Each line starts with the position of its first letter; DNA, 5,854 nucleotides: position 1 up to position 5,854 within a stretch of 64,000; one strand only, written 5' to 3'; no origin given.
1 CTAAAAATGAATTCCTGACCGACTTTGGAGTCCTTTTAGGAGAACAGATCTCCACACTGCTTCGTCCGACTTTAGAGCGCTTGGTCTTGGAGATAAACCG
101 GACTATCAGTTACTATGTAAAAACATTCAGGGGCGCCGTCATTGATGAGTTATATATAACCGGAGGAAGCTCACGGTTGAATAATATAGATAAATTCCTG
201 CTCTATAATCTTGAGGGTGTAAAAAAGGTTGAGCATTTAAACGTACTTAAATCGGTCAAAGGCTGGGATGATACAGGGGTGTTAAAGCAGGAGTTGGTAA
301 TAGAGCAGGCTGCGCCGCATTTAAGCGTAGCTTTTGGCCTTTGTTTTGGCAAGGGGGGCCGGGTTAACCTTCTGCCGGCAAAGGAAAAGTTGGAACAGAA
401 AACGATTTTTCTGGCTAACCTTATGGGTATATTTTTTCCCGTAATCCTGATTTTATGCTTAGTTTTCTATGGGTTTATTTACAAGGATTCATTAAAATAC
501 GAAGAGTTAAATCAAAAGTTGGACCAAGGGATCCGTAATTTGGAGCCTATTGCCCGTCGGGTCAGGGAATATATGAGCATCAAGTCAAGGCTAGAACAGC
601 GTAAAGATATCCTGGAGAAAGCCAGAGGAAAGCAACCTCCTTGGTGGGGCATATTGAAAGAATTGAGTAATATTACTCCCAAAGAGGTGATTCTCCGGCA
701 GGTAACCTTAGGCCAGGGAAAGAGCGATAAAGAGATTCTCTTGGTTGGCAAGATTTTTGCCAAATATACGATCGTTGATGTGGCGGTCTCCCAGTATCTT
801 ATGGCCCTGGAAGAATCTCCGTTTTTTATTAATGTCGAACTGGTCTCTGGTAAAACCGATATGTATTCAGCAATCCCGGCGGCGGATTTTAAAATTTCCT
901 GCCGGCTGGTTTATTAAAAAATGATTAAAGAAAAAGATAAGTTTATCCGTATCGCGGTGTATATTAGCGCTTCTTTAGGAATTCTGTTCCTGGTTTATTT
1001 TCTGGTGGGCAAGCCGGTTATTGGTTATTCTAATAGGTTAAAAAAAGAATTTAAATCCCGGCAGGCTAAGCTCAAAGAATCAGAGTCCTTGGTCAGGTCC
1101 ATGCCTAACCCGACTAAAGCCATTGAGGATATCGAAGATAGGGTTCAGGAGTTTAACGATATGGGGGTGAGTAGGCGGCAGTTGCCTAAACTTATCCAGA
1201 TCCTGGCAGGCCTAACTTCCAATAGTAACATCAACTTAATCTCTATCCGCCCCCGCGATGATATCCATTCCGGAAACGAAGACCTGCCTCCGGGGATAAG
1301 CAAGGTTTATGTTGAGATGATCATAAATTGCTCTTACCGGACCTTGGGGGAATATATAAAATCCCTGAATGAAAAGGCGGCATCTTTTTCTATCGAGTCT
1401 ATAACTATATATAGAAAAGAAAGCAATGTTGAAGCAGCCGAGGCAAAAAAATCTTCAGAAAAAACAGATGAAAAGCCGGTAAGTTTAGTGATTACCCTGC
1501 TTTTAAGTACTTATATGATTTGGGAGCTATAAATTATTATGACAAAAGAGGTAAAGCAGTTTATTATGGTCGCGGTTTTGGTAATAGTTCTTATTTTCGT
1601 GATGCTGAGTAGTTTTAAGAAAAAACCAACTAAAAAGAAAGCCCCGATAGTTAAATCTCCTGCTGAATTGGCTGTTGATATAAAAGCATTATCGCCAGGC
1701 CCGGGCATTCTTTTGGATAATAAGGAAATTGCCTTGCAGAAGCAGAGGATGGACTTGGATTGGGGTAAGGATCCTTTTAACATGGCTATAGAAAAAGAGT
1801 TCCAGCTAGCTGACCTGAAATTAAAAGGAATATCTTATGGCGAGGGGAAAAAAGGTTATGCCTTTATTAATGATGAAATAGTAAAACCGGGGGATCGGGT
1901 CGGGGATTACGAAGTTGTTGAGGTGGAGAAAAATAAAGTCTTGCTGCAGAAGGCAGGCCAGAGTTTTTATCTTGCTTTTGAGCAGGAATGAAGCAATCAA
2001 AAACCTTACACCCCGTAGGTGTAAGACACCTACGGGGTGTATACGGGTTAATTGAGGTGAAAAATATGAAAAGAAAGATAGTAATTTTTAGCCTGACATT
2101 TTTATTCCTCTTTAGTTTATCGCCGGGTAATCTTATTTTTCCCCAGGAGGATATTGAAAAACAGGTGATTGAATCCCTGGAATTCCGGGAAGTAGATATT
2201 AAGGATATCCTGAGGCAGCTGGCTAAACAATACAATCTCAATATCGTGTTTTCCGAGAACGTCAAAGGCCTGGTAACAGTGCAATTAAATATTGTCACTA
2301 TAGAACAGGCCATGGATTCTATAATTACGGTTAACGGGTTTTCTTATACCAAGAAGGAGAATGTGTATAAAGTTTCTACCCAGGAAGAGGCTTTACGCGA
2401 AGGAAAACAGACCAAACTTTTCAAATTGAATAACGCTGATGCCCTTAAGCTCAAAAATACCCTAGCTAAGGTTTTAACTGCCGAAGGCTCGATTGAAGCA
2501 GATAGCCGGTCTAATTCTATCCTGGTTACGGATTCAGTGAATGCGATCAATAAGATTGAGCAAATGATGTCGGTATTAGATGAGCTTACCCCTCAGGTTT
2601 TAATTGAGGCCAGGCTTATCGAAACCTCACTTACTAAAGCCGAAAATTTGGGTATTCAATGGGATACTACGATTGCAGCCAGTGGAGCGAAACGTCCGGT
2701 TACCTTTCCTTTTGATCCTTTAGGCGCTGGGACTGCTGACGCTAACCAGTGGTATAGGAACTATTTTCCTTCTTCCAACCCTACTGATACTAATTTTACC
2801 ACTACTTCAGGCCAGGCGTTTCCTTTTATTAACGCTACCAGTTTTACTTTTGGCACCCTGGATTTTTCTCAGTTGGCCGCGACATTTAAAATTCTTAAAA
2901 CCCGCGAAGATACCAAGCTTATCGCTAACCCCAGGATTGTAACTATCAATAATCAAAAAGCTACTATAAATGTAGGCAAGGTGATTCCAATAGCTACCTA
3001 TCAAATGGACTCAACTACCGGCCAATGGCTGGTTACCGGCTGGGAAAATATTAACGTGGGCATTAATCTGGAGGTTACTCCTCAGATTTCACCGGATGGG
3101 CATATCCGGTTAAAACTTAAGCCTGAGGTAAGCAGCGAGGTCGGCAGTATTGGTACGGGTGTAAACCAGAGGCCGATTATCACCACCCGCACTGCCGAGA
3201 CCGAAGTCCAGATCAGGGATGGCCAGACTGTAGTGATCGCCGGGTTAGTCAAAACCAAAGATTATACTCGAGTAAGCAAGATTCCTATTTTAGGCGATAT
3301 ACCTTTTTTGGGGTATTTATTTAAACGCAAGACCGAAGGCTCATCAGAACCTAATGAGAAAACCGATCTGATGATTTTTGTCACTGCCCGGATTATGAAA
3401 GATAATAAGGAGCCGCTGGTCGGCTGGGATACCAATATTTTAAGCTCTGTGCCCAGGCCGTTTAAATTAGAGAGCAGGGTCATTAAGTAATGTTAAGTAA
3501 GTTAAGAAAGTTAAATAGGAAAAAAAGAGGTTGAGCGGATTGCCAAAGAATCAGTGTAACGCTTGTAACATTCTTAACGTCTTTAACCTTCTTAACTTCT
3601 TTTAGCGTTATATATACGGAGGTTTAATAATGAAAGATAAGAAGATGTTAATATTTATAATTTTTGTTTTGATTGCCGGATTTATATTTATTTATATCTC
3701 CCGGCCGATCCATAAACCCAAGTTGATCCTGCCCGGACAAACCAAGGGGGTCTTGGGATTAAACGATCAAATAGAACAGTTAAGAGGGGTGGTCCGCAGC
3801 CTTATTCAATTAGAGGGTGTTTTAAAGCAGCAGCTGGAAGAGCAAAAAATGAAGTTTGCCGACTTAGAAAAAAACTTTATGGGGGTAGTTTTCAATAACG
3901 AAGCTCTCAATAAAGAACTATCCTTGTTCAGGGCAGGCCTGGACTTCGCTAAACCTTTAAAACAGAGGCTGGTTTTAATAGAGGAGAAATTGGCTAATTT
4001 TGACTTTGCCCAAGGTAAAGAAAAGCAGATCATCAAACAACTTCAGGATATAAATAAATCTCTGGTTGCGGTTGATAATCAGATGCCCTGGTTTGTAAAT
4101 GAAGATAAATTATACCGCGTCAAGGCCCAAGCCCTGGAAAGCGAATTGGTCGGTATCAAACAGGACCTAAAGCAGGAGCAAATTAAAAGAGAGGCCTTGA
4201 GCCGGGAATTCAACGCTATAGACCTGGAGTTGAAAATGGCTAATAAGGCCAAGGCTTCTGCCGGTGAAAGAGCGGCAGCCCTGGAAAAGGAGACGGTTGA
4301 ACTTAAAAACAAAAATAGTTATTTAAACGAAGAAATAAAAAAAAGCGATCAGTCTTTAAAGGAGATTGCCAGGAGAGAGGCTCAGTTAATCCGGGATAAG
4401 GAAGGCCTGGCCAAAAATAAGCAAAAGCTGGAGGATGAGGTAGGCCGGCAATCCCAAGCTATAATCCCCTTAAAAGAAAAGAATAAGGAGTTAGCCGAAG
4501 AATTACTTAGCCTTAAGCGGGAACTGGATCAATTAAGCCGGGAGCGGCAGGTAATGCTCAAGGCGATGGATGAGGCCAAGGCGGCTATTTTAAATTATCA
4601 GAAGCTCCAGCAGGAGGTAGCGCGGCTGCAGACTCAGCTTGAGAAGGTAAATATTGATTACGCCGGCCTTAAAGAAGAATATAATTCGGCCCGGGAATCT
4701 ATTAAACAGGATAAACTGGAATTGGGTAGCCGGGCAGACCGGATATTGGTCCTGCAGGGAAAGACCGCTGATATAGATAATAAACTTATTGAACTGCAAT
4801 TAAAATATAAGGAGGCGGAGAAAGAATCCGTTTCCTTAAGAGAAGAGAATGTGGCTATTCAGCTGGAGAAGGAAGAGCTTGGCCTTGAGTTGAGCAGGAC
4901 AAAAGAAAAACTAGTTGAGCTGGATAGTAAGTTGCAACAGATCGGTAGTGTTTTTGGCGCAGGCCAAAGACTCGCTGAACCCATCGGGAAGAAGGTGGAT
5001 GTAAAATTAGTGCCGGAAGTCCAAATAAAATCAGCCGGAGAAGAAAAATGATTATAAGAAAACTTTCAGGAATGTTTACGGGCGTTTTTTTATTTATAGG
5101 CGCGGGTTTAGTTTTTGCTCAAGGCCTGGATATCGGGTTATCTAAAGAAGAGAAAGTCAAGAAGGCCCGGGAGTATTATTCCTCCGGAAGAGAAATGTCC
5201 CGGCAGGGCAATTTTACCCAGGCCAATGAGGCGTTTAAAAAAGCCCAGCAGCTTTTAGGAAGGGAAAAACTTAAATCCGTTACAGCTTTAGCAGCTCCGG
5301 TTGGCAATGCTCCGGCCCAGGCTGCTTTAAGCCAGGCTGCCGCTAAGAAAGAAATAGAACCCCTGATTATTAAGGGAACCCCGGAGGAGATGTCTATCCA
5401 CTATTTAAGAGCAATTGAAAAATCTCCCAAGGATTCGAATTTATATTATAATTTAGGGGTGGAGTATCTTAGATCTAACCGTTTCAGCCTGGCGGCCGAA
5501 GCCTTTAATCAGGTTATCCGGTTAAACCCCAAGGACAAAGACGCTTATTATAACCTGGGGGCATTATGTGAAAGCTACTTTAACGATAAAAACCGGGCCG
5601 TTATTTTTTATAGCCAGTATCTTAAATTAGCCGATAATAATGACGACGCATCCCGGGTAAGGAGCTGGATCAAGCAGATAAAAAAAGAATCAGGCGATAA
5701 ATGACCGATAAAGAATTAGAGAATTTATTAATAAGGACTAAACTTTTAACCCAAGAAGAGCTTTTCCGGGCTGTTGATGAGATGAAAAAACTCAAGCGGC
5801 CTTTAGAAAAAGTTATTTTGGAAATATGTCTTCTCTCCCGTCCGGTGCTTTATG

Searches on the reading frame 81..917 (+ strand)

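Call 24: search_protein_families(library=pfam, proteins=[window:81-917:+], max_evalue=0.001)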
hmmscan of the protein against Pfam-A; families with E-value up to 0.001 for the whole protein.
window:81-917:+ (278 aa): 1 family
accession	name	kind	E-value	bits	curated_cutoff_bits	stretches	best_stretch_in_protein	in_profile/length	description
PF05137.18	PilN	-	1.7e-06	28.4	22.8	1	191-276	2-78/78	Fimbrial assembly protein (PilN)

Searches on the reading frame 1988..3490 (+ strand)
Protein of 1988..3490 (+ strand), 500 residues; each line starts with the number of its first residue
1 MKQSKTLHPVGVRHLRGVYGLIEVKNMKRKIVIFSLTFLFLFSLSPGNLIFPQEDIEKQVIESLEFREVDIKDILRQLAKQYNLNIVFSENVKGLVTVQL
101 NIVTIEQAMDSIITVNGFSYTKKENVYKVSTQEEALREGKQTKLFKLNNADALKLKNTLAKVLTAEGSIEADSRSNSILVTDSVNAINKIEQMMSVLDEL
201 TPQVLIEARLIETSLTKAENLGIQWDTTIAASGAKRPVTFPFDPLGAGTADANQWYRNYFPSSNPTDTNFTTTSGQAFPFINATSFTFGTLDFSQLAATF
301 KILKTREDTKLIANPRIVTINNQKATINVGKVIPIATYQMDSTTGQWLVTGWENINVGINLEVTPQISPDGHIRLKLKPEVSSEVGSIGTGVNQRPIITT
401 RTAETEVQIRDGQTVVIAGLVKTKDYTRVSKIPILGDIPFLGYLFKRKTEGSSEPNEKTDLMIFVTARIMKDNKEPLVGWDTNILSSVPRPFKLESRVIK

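Call 24: search_protein_families(library=pfam, proteins=[window:1988-3490:+], max_evalue=0.001)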
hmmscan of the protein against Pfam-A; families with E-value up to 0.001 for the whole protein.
window:1988-3490:+ (500 aa): 5 families
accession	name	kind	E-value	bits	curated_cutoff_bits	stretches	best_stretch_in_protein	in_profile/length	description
PF00263.26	Secretin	-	4.4e-47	160.3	27.5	1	303-471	2-169/169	Bacterial type II and III secretion system protein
PF03958.22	Secretin_N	-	5.6e-11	42.9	28.2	1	142-199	1-65/69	Bacterial type II/III secretion system short domain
PF07660.19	STN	-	1.3e-10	41.3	28.4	1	84-131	1-51/52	Secretin and TonB N terminus short domain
PF16344.10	FecR_C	-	4.8e-07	30.2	24.4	1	64-126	2-67/70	FecR, C-terminal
PF21305.2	type_II_gspD_N0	-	6.3e-07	29.6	27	1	64-129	1-71/71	GspD-like, N0 domain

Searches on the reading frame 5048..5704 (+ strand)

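Call 24: search_protein_families(library=pfam, proteins=[window:5048-5704:+], max_evalue=0.001)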
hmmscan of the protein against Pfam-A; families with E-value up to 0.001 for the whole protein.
window:5048-5704:+ (218 aa): 12 families
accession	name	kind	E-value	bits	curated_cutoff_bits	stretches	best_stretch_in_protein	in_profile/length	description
PF13431.12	TPR_17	-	1.2e-11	44.3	24.4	2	118-146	1-29/34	Tetratricopeptide repeat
PF13414.12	TPR_11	-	3.1e-11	43.2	26.8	1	139-173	3-37/42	TPR repeat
PF07719.23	TPR_2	-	1.2e-10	41.1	27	1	132-163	3-34/34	Tetratricopeptide repeat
PF13432.12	TPR_16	-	6e-10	39.8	32.7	1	134-195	1-61/65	Tetratricopeptide repeat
PF13181.12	TPR_8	-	1.3e-09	37.9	25.7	1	132-163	3-34/34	Tetratricopeptide repeat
PF00515.34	TPR_1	-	1.5e-09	37.7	27.8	1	131-163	2-34/34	Tetratricopeptide repeat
PF13428.12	TPR_14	-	2.7e-08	34.1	23.5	0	131-173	2-44/44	Tetratricopeptide repeat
PF13424.12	TPR_12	-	1.5e-07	31.9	30.1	0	124-159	39-74/77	Tetratricopeptide repeat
PF14559.12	TPR_19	-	6.6e-07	30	25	0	121-172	16-66/68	Tetratricopeptide repeat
PF13371.12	TPR_9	-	4.6e-06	27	35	0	140-206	5-70/73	Tetratricopeptide repeat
PF23914.1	TPR_CcmH_CycH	-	2.3e-05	24.7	42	0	123-201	43-123/158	Cytochrome c-type biogenesis protein H TPR domain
PF19556.4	PRTRC_E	-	7.1e-05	23.1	26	0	97-125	43-71/175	PRTRC system protein E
